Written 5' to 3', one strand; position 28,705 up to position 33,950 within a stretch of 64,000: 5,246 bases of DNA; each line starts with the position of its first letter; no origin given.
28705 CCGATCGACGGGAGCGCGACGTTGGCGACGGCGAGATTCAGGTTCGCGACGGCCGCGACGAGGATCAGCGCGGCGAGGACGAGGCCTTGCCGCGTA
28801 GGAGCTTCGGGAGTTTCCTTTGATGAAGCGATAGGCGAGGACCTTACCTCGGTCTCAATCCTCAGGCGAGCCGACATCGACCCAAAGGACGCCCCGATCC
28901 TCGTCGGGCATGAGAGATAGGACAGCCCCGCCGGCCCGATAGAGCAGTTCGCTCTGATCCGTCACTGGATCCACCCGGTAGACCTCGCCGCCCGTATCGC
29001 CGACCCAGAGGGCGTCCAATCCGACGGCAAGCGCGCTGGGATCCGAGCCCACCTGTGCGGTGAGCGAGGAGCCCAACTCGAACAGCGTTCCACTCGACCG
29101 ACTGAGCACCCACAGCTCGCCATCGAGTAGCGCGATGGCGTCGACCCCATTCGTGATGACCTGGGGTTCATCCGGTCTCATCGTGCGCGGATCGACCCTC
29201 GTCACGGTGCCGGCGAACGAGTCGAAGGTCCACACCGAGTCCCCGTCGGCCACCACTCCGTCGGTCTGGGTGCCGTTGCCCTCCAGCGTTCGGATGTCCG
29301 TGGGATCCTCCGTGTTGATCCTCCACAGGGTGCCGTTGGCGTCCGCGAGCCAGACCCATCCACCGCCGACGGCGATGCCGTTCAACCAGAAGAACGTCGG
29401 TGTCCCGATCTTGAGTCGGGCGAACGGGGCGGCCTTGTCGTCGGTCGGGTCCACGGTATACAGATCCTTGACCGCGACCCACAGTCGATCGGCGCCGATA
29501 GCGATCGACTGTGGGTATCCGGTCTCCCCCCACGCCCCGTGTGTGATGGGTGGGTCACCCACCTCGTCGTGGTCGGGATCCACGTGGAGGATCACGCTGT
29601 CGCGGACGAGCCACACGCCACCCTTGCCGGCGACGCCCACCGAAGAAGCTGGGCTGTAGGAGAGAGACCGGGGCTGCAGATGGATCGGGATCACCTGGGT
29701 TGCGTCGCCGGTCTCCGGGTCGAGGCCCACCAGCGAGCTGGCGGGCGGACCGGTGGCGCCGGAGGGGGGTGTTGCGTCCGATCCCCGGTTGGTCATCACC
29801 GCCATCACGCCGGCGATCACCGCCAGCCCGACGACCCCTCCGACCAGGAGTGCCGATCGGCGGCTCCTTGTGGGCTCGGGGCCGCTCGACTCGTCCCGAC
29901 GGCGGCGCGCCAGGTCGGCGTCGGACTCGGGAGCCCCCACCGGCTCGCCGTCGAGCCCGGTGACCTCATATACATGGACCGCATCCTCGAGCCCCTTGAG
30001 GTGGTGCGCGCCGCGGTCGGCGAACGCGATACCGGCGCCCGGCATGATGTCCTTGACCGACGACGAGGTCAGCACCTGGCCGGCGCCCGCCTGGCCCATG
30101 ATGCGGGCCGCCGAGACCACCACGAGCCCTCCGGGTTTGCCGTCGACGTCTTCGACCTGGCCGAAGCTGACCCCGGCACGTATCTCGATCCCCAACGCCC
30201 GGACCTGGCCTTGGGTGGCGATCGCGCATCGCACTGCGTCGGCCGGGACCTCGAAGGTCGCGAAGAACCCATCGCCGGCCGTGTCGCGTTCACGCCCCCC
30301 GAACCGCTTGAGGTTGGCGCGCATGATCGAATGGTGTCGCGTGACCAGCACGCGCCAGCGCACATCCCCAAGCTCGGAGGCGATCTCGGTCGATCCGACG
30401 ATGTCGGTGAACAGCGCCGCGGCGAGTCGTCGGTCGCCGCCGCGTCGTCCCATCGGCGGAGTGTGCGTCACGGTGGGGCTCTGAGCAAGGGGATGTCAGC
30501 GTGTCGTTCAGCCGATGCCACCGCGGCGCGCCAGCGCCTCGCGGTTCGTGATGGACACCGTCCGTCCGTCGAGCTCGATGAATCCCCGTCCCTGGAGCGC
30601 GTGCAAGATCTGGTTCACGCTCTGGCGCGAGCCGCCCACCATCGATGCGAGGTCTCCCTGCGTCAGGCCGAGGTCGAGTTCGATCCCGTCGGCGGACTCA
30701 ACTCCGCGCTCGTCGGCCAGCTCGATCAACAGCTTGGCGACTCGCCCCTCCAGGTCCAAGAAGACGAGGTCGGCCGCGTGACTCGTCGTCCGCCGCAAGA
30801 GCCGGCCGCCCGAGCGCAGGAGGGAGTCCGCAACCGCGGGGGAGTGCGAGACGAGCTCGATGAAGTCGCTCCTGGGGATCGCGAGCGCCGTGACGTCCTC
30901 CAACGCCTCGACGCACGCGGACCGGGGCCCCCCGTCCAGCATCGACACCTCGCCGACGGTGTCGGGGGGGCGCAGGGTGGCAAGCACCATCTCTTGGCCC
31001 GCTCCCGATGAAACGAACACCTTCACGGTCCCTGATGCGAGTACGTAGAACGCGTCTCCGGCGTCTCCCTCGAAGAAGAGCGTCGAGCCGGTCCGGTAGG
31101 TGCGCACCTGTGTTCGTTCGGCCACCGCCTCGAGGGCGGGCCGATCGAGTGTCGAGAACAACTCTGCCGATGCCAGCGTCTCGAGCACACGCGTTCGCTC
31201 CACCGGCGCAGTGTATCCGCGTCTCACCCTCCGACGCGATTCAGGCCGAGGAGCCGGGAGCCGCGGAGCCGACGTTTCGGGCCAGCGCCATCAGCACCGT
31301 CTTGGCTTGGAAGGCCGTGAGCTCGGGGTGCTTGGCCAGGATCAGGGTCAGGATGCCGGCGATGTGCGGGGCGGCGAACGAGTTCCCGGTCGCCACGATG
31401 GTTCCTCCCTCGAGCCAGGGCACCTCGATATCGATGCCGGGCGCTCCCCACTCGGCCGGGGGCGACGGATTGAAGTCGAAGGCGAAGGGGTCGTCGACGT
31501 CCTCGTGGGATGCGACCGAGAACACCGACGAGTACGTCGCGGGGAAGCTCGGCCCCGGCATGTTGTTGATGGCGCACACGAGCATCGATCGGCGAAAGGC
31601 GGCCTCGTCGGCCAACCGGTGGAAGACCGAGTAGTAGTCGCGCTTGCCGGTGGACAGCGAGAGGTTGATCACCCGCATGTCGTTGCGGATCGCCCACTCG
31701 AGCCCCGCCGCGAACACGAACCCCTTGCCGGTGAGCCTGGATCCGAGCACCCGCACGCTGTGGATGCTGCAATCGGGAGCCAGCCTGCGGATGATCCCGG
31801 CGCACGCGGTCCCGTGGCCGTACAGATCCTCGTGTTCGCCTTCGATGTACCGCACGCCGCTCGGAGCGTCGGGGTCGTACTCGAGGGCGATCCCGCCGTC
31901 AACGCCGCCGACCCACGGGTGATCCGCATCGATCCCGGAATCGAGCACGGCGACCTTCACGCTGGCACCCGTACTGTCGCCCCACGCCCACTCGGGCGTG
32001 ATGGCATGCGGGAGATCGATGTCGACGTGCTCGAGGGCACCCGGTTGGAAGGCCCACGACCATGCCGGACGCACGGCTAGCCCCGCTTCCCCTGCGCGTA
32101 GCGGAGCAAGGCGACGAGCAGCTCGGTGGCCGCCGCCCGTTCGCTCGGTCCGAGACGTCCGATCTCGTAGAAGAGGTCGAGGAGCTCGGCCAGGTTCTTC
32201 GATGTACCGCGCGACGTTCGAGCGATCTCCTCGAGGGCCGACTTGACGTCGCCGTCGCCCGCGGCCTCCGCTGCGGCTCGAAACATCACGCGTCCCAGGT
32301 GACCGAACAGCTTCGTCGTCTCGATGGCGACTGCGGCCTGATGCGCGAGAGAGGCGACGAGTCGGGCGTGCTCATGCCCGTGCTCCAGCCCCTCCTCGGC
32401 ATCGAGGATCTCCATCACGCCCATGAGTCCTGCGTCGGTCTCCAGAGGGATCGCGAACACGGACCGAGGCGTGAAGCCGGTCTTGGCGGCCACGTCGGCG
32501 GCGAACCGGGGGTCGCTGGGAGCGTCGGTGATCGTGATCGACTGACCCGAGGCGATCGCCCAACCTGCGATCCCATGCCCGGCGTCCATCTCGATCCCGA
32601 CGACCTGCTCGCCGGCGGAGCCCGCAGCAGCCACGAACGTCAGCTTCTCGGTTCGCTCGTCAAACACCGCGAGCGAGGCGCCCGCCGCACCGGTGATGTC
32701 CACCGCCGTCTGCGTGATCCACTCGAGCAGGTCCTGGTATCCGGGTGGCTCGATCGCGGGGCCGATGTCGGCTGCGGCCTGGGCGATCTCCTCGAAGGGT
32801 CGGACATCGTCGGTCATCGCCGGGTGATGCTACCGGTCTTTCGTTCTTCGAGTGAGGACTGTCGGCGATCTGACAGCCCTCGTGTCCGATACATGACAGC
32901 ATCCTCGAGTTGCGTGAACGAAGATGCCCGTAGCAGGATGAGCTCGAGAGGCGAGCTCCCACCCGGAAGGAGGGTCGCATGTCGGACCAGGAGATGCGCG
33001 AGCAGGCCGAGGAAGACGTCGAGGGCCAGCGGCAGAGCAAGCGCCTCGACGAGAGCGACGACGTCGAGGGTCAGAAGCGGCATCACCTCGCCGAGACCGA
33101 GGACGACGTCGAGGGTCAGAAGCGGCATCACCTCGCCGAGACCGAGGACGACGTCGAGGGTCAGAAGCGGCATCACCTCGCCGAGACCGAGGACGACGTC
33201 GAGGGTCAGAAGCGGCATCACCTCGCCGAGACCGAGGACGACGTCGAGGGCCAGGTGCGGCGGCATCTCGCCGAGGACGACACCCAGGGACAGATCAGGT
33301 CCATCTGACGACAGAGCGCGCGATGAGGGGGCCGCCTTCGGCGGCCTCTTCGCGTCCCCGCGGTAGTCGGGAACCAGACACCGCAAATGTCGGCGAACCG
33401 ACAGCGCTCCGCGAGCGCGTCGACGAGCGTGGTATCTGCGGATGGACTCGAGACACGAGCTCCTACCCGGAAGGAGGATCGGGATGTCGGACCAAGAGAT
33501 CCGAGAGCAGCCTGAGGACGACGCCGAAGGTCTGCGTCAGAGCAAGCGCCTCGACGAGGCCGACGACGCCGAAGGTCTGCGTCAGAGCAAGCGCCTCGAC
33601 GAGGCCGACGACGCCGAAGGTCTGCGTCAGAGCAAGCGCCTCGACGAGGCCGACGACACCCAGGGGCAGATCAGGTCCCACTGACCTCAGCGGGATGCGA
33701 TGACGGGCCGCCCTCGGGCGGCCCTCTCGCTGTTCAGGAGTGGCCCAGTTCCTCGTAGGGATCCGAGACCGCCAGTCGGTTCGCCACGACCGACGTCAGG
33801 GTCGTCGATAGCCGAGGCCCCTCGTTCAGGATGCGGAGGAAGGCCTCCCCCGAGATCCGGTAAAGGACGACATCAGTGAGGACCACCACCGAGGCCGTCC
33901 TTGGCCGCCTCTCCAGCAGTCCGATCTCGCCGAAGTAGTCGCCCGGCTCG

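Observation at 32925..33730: Two paralogous mini-genes encoding dibasic-punctuated, nucleotide-perfect 15-aa tandem-repeat acidic peptides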

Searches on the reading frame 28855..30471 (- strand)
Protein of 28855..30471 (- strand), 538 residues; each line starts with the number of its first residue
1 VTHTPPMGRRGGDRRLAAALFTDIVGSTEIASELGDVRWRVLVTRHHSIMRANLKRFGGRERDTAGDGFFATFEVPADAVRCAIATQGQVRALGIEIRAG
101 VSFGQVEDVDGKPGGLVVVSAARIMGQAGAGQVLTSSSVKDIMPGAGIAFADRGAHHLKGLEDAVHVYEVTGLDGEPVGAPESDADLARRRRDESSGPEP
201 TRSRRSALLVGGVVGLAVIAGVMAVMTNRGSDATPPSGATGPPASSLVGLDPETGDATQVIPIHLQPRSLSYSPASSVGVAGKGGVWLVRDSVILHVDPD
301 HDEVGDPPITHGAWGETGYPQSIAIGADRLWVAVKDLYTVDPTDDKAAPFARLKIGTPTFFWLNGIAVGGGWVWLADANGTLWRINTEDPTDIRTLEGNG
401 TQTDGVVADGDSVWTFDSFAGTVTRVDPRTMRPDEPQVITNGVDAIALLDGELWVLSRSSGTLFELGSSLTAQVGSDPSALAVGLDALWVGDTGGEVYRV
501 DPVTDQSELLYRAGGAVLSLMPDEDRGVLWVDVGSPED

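Call 8: search_protein_families(library=pfam, proteins=[window:28855-30471:-], max_evalue=0.001)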
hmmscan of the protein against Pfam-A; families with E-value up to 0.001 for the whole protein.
window:28855-30471:- (538 aa): 1 family
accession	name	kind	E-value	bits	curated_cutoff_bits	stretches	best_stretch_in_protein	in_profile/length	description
PF00211.25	Guanylate_cyc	-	5.4e-07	29.8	21.9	1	19-168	11-179/183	Adenylate and Guanylate cyclase catalytic domain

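Call 77: search_protein_families(library=pfam, proteins=[window:28855-30471:-], max_evalue=1)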
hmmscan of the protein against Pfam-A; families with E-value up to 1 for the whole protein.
window:28855-30471:- (538 aa): 2 families
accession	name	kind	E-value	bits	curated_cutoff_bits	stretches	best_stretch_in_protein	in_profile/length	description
PF00211.25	Guanylate_cyc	-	5.4e-07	29.8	21.9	1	19-168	11-179/183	Adenylate and Guanylate cyclase catalytic domain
PF21959.2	DUF6923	-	0.17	12.1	27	0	336-398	110-169/234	Repeat of unknown function (DUF6923)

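Call 104: search_protein_families(library=padloc, proteins=[window:28855-30471:-], max_evalue=0.001)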
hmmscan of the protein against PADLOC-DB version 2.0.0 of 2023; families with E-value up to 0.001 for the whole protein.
window:28855-30471:- (538 aa): 0 families

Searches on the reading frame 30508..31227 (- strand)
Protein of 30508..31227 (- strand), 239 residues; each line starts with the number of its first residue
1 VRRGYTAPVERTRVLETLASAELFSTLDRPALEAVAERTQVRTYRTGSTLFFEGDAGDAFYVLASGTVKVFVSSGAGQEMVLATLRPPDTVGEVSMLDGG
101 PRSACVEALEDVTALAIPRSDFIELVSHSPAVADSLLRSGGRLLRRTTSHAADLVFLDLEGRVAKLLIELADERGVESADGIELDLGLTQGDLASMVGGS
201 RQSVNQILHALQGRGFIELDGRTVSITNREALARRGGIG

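Call 8: search_protein_families(library=pfam, proteins=[window:30508-31227:-], max_evalue=0.001)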
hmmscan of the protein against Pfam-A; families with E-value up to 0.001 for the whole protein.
window:30508-31227:- (239 aa): 3 families
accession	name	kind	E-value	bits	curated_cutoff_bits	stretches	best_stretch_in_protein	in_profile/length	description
PF00027.35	cNMP_binding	-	7.4e-25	87.2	27.5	1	42-127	2-87/89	Cyclic nucleotide-binding domain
PF13545.12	HTH_Crp_2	-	2.8e-17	62.9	27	1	161-234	1-69/70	Crp-like helix-turn-helix domain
PF12802.13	MarR_2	-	0.00015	22.3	27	1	187-219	19-52/61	MarR family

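Call 94: search_solved_structures(query=window:30508-31227:-, max_evalue=0.00001, show_alignments=1)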
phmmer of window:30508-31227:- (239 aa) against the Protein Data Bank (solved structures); distinct sequences matched with E-value up to 0.00001: 120 (the best 60 are shown).
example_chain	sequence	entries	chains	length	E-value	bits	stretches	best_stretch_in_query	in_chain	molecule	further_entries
4byy_A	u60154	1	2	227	5.4e-42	147.3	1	14-236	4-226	TRANSCRIPTIONAL REGULATOR, CRP/FNR FAMILY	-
3r6s_A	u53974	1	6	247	5.6e-42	147.2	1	14-236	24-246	transcription regulator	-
3i54_A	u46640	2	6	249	6.3e-42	147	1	14-236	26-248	Transcriptional regulator, Crp/Fnr family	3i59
4cyd_A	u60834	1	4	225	6.5e-42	147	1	14-236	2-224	PROBABLE TRANSCRIPTION REGULATOR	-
3d0s_A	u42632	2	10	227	7.5e-42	146.8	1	16-236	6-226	TRANSCRIPTIONAL REGULATORY PROTEIN | PROBABLE TRANSCRIPTIONAL REGULATORY PROTEIN (PROBABLY CRP/ FNR-FAMILY)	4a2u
3mzh_A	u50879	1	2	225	9e-42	146.5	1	16-236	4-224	PROBABLE TRANSCRIPTIONAL REGULATORY PROTEIN (PROBABLY CRP/FNR-FAMILY)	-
3h3u_A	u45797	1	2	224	1.1e-41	146.2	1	16-236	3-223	PROBABLE TRANSCRIPTIONAL REGULATORY PROTEIN (PROBABLY CRP/FNR-FAMILY)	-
9ya0_MA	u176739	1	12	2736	7.7e-31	110.8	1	13-137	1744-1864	PCR12, TGME49_219070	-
4ev0_A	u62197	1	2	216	8.8e-28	100.8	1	24-228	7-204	Transcription regulator, Crp family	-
7ets_A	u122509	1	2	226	1.9e-25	93.1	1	32-235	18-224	Crp/Fnr family transcriptional regulator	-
7pza_A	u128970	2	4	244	1e-24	90.8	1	23-218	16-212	Putative cAMP-binding protein-catabolite gene activator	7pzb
4i0a_A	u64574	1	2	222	6.3e-24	88.2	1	29-226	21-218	Catabolite gene activator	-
4i01_A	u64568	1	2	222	8.6e-24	87.8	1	29-226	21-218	Catabolite gene activator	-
1g6n_A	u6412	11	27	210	2.2e-23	86.4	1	30-226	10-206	CATABOLITE GENE ACTIVATOR PROTEIN | PROTEIN (CATABOLITE GENE ACTIVATOR PROTEIN) | Catabolite gene activator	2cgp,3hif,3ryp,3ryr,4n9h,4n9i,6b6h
1i5z_A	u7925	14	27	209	2.2e-23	86.4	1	30-226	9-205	CATABOLITE GENE ACTIVATOR PROTEIN | CATABOLITE GENE ACTIVATOR PROTEIN (CAP) | PROTEIN (CATABOLITE GENE ACTIVATOR PROTEIN (CAP))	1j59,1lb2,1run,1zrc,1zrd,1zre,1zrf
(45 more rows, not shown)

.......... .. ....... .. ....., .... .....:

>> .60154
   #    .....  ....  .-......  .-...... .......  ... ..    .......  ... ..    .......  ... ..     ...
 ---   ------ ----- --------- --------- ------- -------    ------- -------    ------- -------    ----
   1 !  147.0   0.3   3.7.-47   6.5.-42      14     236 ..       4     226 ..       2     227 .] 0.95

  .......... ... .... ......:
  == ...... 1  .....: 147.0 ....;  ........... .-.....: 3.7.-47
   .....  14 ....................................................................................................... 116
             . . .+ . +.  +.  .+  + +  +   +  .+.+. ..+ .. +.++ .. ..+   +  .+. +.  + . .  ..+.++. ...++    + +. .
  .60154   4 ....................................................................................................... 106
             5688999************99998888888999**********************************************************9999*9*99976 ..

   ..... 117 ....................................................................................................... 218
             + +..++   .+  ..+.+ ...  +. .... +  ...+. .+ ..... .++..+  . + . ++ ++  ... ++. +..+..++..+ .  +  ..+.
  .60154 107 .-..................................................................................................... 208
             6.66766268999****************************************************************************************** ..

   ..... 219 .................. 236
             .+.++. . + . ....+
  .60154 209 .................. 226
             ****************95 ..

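Call 104: search_protein_families(library=padloc, proteins=[window:30508-31227:-], max_evalue=0.001)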
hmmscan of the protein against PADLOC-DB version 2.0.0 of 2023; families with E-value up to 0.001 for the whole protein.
window:30508-31227:- (239 aa): 5 families
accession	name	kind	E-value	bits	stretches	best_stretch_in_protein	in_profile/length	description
PDLC02371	PycTIR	-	1.1e-15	55.8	1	7-145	7-139/288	-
PDLC00731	Effector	-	1.3e-13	48.6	1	5-146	7-144/306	TIR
PDLC00732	Effector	-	5.6e-11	39.9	1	11-138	9-131/301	TIR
PDLC00730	Effector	-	5.2e-09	33.7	1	29-131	46-145/299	TIR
PDLC00734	PycC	-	0.00017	18.8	1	28-128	21-122/374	Pycsar cyclase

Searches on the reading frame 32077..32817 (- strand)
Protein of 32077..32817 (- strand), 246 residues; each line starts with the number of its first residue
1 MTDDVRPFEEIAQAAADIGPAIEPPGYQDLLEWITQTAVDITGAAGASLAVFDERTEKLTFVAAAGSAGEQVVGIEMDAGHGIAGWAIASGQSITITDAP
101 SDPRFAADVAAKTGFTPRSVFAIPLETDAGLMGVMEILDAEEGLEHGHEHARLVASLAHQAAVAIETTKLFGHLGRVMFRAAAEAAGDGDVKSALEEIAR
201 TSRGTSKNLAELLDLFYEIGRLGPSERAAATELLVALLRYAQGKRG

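Call 5: search_protein_families(library=pfam, proteins=[window:32077-32817:-], max_evalue=1)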
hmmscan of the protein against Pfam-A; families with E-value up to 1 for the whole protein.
window:32077-32817:- (246 aa): 3 families
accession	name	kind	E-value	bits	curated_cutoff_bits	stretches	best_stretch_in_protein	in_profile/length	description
PF13185.12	GAF_2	-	6e-16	59.3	28.6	1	28-166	5-136/136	GAF domain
PF01590.32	GAF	-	6.7e-14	53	22.4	1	28-165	3-133/133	GAF domain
PF13492.12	GAF_3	-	2.8e-12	47.6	27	1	28-166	3-128/129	GAF domain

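Call 18: find_related_loci(query=window:32080-32817:-, collection=genome_contigs, flank=6000)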
Query window:32080-32817:- (246 aa) in genome_contigs; peptide patterns used: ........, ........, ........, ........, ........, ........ (x = any residue, [..] = any of these).
392 stretches matched a pattern; 17 encode a relative of the query (tblastn E <= 1e-3); 17 distinct loci.
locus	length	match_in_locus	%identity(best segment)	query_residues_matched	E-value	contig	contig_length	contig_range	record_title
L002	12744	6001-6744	74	1-246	4e-119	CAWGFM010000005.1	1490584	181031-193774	MAG: uncultured Actinomycetes bacterium isolate MFD05567.bin.1.91 genome assembly, contig: contig_75915, whole genome sh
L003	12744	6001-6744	71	1-246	1e-111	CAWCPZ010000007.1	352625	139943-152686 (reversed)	MAG: uncultured Actinomycetes bacterium isolate MFD05176.bin.1.125 genome assembly, contig: contig_19123, whole genome s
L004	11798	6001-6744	71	1-246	5e-110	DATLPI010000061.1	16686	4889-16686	MAG TPA_asm: Actinomycetota bacterium isolate SMAG_U13848 k141_1542049, whole genome shotgun sequence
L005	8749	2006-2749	70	1-246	8e-109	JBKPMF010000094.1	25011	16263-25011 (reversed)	MAG: Actinomycetota bacterium isolate GS_HAYS_MAG_00073 GS_HAYS_000001416982, whole genome shotgun sequence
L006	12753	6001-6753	64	2-245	1e-102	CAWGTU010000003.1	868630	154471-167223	MAG: uncultured Actinomycetes bacterium isolate MFD09779.bin.1.204 genome assembly, contig: contig_35303, whole genome s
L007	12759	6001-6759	63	1-246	1e-102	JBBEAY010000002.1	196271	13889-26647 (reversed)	MAG: Actinomycetota bacterium isolate LejiaF_68_95 Lejia_F_101_length_196271_cov_57, whole genome shotgun sequence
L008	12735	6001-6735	65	2-246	2e-102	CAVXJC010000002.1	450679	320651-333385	MAG: uncultured Actinomycetes bacterium isolate MFD05567.bin.1.54 genome assembly, contig: contig_105023, whole genome s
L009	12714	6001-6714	66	8-245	5e-102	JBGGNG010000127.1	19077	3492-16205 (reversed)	MAG: Actinomycetota bacterium isolate bin.036 k141_2676756, whole genome shotgun sequence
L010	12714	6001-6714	66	8-245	4e-102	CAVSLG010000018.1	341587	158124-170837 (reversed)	MAG: uncultured Actinomycetes bacterium isolate MFD05176.bin.2.78 genome assembly, contig: contig_39215, whole genome sh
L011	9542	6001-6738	67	1-246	9e-102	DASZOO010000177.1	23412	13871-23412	MAG TPA_asm: Actinomycetota bacterium isolate SMAG_U5947 k141_539147, whole genome shotgun sequence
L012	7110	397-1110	64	8-245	6e-98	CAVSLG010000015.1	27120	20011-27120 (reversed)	MAG: uncultured Actinomycetes bacterium isolate MFD05176.bin.2.78 genome assembly, contig: contig_191454, whole genome s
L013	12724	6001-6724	82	8-246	4e-102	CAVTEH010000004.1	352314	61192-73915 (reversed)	MAG: uncultured Actinomycetota bacterium isolate MFD00962.bin.3.339 genome assembly, contig: contig_186320, whole genome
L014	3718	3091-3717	65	8-216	2e-85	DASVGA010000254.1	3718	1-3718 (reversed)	MAG TPA_asm: Actinomycetota bacterium isolate SMAG_U2103 k141_934297, whole genome shotgun sequence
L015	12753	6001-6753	63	2-245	5e-102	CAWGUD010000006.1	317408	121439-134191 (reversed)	MAG: uncultured Actinomycetes bacterium isolate MFD09730.bin.2.61 genome assembly, contig: contig_16523, whole genome sh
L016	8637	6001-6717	64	8-246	5e-100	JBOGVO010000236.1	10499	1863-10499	MAG: Actinomycetota bacterium isolate M3-S_metawrap_bin.84 k127_1340116, whole genome shotgun sequence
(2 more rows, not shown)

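Call 35: search_protein_families(library=ncbifam, proteins=[window:32080-32817:-], max_evalue=0.1)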
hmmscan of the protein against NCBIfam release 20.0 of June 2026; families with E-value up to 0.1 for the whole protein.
window:32080-32817:- (246 aa): 4 families
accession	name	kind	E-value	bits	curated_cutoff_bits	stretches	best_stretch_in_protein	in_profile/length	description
TIGR01817.1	nifA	equivalog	8.2e-07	28.1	528.85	1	48-172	41-163/534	nif-specific transcriptional activator NifA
NF008283.0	PRK11061.1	equivalog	0.0037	15.6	583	1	47-183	38-175/748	phosphoenolpyruvate--protein phosphotransferase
NF038250.1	nitrate_NreA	equivalog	0.048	13.4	175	0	48-135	25-114/142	nitrate respiration regulation accessory nitrate sensor NreA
NF011974.0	PRK15443.2-1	subfamily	0.064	13.6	171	0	155-212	25-80/110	diol dehydratase small subunit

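Call 51: find_related_loci(query=A2, collection=metagenome_contigs, flank=6000)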
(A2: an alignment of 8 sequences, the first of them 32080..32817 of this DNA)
Query A2 (246 aa) in metagenome_contigs; peptide patterns used: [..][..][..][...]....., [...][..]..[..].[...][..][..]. (x = any residue, [..] = any of these).
446 stretches matched a pattern; 169 encode a relative of the query (tblastn E <= 1e-3); the best 80 are kept; 80 distinct loci.
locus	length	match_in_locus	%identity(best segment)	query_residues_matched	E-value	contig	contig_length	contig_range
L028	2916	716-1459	71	1-246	2e-113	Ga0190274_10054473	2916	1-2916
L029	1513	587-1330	71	1-246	4e-118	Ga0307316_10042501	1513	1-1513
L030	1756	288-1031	70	1-246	1e-115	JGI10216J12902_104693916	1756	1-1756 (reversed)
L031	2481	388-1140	64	2-245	1e-106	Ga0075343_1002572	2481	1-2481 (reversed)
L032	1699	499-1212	67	8-245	6e-109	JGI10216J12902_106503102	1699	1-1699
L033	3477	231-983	64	2-245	5e-104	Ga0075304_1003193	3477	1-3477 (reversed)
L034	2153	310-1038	68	4-246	6e-107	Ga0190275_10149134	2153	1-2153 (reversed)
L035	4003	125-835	67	10-246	1e-102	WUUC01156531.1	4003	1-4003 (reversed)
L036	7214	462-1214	67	1-245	1e-100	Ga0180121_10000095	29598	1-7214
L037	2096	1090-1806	66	8-246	7e-102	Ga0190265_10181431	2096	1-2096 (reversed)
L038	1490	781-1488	64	2-230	2e-102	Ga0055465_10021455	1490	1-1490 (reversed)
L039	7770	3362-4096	63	1-245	6e-94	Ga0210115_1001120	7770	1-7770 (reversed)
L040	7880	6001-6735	63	1-245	6e-94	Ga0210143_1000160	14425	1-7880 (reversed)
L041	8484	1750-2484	62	1-245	5e-91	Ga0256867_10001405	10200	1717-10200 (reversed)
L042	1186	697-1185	76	1-163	5e-86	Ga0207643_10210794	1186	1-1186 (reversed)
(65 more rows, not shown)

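Call 83: predict_structure(protein=window:32080-32817:-)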
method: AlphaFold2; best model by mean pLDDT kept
length: 246 residues; sequences in the alignment: 1
mean_pLDDT: 44.3   pTM: 0.29
mean pLDDT of the five models: 44.3, 41.8, 36.4, 34.9, 34.7
residues with pLDDT >= 90: 0; 70-90: 0; 50-70: 54; < 50: 192
segments of 3 or more residues with pLDDT < 50: 1-28, 37-47, 49-52, 63-72, 79-84, 88-104, 111-195, 197-207, 240-246
pLDDT, mean of each block of 10 residues (from residue 1): 38 41 42 50 44 50 46 51 48 43 48 41 33 33 38 42 36 42 41 47 46 56 54 53 44
secondary structure, 60 per line:
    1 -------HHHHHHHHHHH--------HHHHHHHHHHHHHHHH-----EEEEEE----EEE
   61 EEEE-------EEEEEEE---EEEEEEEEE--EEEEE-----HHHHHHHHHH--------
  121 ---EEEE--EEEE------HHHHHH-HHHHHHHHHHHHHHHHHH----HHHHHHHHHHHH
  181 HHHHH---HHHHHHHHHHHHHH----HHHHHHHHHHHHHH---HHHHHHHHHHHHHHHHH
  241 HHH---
elements in order: H8-18 H27-42 E48-53 E58-64 E72-78 E82-90 E93-97 H103-112 E124-127 E130-133 H140-145 H147-164 H169-185 H189-202 H207-220 H224-243

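Call 104: search_protein_families(library=padloc, proteins=[window:32080-32817:-], max_evalue=0.001)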
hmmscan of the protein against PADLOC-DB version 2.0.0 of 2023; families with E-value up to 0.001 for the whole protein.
window:32080-32817:- (246 aa): 0 families

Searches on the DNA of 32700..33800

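Call 44: search_rna_families(source=window, start=32700, end=33800, threshold=evalue, max_evalue=1)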
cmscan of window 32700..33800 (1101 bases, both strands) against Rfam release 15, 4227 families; matches with E-value up to 1: 0.
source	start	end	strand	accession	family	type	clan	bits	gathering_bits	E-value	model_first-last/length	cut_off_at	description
